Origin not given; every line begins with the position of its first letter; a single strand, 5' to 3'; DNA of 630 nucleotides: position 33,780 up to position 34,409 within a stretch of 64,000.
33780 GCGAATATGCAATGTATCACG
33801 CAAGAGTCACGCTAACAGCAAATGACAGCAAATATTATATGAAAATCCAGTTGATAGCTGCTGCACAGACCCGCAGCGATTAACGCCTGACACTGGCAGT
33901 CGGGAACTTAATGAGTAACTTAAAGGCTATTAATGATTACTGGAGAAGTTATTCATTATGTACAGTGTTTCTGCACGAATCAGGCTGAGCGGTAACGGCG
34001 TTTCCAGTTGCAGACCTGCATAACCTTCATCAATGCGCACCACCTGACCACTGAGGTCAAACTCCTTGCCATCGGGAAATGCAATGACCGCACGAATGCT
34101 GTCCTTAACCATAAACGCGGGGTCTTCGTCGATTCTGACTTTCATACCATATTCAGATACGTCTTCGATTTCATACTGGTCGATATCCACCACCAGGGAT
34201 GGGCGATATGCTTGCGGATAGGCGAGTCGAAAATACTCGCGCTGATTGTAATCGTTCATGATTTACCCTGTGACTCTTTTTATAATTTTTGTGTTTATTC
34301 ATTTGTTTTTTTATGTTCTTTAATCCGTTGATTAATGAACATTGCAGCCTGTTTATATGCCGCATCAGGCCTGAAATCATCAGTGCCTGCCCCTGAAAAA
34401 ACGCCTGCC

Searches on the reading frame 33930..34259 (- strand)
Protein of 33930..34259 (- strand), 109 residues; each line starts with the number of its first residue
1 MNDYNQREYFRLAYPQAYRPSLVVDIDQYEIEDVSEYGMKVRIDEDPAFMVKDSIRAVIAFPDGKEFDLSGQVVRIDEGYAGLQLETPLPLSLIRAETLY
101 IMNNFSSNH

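Call 12: search_protein_families(library=pfam, proteins=[window:33930-34259:-], max_evalue=0.01)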
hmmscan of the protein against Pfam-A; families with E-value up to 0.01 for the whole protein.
window:33930-34259:- (109 aa): 1 family
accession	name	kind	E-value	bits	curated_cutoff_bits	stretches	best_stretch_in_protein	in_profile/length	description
PF07238.19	PilZ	-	1.1e-08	35.8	22.5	1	5-91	1-90/102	PilZ domain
